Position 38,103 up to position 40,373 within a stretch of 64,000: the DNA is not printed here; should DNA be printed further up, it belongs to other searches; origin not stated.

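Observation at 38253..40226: Na/Pi-cotransporter-like membrane protein fused to PhoU-like and OmpR-type winged-helix DNA-binding domains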

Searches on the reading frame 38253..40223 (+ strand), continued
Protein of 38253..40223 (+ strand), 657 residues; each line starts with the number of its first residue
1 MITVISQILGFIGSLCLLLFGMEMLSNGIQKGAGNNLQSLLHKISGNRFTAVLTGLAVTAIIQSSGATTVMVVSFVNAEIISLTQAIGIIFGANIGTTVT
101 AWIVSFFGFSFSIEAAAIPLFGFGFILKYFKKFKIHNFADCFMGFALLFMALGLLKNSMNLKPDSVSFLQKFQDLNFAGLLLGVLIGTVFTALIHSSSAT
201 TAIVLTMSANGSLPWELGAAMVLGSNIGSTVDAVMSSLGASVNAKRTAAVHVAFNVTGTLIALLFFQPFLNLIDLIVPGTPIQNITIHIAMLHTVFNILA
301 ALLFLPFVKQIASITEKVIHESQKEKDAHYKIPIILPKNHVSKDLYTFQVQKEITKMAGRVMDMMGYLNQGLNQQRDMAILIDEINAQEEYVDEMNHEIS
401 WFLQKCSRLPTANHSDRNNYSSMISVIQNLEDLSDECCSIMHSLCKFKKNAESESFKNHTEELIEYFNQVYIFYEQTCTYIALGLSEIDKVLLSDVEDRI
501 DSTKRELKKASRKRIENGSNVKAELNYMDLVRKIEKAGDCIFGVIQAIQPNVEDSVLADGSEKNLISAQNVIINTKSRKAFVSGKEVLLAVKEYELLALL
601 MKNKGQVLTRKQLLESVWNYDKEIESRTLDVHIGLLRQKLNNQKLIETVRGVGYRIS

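Call 19: find_encoding_contigs(protein=P0110, flank=6000, max_places=2)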
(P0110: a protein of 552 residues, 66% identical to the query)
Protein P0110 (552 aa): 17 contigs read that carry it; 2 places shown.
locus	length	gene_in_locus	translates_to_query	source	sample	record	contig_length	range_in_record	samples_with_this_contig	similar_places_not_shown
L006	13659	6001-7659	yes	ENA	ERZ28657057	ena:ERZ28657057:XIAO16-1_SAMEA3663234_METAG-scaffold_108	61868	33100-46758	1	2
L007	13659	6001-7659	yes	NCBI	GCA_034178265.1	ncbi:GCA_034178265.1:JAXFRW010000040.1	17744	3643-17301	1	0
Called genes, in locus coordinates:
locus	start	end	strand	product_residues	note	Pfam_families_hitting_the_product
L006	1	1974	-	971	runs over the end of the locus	PF00675:Peptidase_M16, PF05193:Peptidase_M16_C, PF22516:PreP_C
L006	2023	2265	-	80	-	-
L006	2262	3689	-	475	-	PF00817:IMS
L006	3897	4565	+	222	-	PF00072:Response_reg, PF00486:Trans_reg_C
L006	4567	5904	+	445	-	PF00512:HisKA, PF02518:HATPase_c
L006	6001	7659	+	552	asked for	PF02690:Na_Pi_cotrans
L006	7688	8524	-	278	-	-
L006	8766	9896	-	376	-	-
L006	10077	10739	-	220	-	PF01895:PhoU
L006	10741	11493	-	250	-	PF02463:SMC_N, PF13175:AAA_15 (weak), PF00005:ABC_tran, PF13304:AAA_21 (faint)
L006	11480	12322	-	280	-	PF00528:BPD_transp_1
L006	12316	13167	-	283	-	PF00528:BPD_transp_1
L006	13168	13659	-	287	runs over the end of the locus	PF12849:PBP_like_2, PF12727:PBP_like (faint), PF13531:SBP_bac_11 (faint), PF12849:PBP_like_2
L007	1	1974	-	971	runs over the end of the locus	PF00675:Peptidase_M16, PF05193:Peptidase_M16_C, PF22516:PreP_C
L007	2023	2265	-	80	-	-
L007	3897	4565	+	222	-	PF00072:Response_reg, PF00486:Trans_reg_C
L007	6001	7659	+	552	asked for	PF02690:Na_Pi_cotrans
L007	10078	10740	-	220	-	PF01895:PhoU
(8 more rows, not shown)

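Call 20: find_encoding_contigs(protein=P0069, flank=6000, max_places=2)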
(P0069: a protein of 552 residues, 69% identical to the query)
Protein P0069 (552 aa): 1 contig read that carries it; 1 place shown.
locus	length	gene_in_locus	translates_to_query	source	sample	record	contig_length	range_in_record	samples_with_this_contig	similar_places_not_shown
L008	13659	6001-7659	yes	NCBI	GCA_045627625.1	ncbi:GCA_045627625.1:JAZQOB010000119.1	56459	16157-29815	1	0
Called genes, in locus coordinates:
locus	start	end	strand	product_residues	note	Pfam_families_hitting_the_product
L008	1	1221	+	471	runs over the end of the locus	PF27489:TP096X_N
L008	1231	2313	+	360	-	PF25984:BSH_YknX (faint), PF25917:BSH_RND (weak), PF25973:BSH_CzcB (weak)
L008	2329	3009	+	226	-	PF02463:SMC_N (weak), PF00005:ABC_tran, PF13304:AAA_21 (faint)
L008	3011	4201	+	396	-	PF12704:MacB_PCD, PF02687:FtsX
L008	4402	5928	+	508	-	PF03781:FGE-sulfatase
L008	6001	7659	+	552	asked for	PF02690:Na_Pi_cotrans, PF01895:PhoU (faint)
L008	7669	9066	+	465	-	PF01554:MatE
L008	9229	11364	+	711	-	PF00672:HAMP (weak), PF00211:Guanylate_cyc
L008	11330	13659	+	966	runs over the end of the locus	PF25832:Fn3_SaeA_2nd (faint)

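Call 32: find_related_loci(query=A1, collection=genome_contigs, flank=10000)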
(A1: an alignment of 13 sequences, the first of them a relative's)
Query A1 (657 aa) in genome_contigs; peptide patterns used: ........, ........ (x = any residue, [..] = any of these).
600 stretches matched a pattern (row limit reached: there are more); 596 encode a relative of the query (tblastn E <= 1e-3); the best 80 are kept; 80 distinct loci.
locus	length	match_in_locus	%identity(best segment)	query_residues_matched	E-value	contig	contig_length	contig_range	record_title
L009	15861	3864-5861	64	1-657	0e+0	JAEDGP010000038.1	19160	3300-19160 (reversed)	MAG: Treponema sp. isolate MAG113 NODE_2699_length_19160_cov_15.777912, whole genome shotgun sequence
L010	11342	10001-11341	91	1-446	0e+0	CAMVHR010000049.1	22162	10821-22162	MAG TPA_asm: uncultured Treponema sp. isolate SRR8387716_bin.39_metaWRAP_v1.3_MAG genome assembly, contig: ERZ14209542.3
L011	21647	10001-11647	68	1-548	0e+0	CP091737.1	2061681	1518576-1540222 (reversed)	MAG: Treponema sp. isolate nC27_bin.160.fa chromosome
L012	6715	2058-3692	67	5-548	0e+0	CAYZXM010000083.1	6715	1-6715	MAG TPA_asm: uncultured Treponema sp. isolate binchicken_co323_457 genome assembly, contig: NODE_13220_length_6715_cov_8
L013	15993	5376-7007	63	1-546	0e+0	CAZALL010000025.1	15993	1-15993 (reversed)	MAG TPA_asm: uncultured Treponema sp. isolate binchicken_co323_196 genome assembly, contig: NODE_3754_length_15993_cov_4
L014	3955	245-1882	62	1-546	0e+0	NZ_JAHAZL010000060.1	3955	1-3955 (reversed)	MAG: Treponema sp. isolate MB2.8 k127_325939, whole genome shotgun sequence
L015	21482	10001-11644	62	1-548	0e+0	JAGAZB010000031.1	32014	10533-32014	MAG: Treponema sp. isolate RGIG8904 Water_deer_Omasum.Co__c325129, whole genome shotgun sequence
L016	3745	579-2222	62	1-548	0e+0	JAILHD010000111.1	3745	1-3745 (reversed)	MAG: Treponema sp. isolate RUI115 k141_16213326_flag=0_multi=25.0597_len=3745, whole genome shotgun sequence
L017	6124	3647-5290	58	1-548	0e+0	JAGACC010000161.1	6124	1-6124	MAG: Treponema sp. isolate RGIG8307 Water_buffalos_Rumen.Co__c3379484, whole genome shotgun sequence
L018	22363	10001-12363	59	2-656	0e+0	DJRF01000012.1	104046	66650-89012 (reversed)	MAG TPA_asm: Treponema sp. UBA6367 UBA6367_contig_318, whole genome shotgun sequence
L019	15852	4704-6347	52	1-548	2e-176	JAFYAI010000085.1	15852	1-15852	MAG: Spirochaetales bacterium isolate RGIG6909 Sheep_Rumen-5__c931185, whole genome shotgun sequence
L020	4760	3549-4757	68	4-400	1e-173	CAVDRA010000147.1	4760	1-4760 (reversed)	bacterium isolate SRR8978407_cleanbin_000015 genome assembly, contig: Spades_SRR8978407_contig_3041, whole genome shotgu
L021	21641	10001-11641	47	2-548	4e-153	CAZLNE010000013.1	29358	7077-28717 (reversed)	MAG TPA_asm: uncultured Treponema sp. isolate SRP192927_co6_171 genome assembly, contig: NODE_2970_length_29358_cov_7.16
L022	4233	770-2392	46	8-548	4e-151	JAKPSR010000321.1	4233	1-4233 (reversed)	MAG: Spirochaetota bacterium isolate JPNA_metabat.28_sub k141_1262163, whole genome shotgun sequence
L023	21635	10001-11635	45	1-542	1e-144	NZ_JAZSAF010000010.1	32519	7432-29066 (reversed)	MAG: Fibrobacter sp. isolate T1900044939_TS20190405.MAGScoT_cleanbin_000007 SGB_3456_k141_1371022, whole genome shotgun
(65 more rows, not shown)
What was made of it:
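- A tblastn search joins them into one match (call 32).
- Tried and rejected: T. rectale was also missing from the genome_contigs hits (call 32).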

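Call 40: find_encoding_contigs(protein=P0003, flank=5000, max_places=3)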
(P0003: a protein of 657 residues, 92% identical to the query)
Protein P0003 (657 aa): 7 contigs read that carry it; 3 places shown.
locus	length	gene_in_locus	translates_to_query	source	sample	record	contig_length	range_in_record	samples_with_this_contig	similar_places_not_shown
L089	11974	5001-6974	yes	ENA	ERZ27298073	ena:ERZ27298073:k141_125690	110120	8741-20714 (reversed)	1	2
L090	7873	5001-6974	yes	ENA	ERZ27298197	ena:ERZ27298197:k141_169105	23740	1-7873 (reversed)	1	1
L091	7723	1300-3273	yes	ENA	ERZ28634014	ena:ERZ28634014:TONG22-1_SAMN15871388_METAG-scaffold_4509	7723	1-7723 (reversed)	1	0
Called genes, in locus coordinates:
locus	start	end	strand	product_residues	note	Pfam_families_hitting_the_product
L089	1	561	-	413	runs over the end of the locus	PF00278:Orn_DAP_Arg_deC, PF02784:Orn_Arg_deC_N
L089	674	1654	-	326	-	PF16654:DAPDH_C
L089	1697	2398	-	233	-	PF01978:TrmB, PF08279:HTH_11 (faint), PF11495:TrmB_EBD_N (weak)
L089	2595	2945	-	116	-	PF03992:ABM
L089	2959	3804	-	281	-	PF12541:DUF3737, PF13229:Beta_helix (faint)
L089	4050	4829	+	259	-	PF00440:TetR_N (weak), PF17929:TetR_C_34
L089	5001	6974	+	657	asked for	PF02690:Na_Pi_cotrans, PF01865:PhoU_div (weak), PF01895:PhoU (weak), PF00486:Trans_reg_C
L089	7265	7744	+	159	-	PF11391:DUF2798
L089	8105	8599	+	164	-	-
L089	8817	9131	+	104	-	PF04993:TfoX_N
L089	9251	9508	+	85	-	-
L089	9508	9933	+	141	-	-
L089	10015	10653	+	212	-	PF00132:Hexapep, PF14602:Hexapep_2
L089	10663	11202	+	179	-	PF08002:DUF1697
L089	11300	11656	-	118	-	-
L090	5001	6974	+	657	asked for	PF02690:Na_Pi_cotrans, PF01865:PhoU_div (weak), PF01895:PhoU (weak), PF00486:Trans_reg_C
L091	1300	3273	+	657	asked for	PF02690:Na_Pi_cotrans, PF01865:PhoU_div (weak), PF01895:PhoU (weak), PF00486:Trans_reg_C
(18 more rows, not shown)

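Call 41: find_encoding_contigs(protein=P0014, flank=5000, max_places=2)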
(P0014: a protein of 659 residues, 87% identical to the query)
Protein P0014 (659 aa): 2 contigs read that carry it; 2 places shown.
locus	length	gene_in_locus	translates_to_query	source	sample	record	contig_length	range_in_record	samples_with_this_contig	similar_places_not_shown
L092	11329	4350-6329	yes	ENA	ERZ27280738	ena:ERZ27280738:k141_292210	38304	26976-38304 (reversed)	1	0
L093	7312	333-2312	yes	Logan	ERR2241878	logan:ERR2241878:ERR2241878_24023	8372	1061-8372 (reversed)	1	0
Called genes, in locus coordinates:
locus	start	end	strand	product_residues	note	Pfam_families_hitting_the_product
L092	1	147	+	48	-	?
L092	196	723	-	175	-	-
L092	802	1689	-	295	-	PF04072:LCM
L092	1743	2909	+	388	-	PF13173:AAA_14, PF13635:DUF4143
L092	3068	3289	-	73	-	PF02604:PhdYeFM_antitox (weak)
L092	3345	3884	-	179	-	PF03167:UDG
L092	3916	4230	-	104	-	PF01035:DNA_binding_1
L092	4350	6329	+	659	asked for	PF02690:Na_Pi_cotrans, PF01865:PhoU_div (weak), PF01895:PhoU, PF00486:Trans_reg_C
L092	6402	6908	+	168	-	PF01584:CheW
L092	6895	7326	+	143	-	-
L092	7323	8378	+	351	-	PF01339:CheB_methylest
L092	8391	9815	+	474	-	PF01739:CheR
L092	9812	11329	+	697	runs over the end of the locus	PF01627:Hpt, PF02518:HATPase_c, PF01584:CheW, PF00072:Response_reg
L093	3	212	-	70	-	?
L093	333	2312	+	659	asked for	PF02690:Na_Pi_cotrans, PF01865:PhoU_div (weak), PF01895:PhoU, PF00486:Trans_reg_C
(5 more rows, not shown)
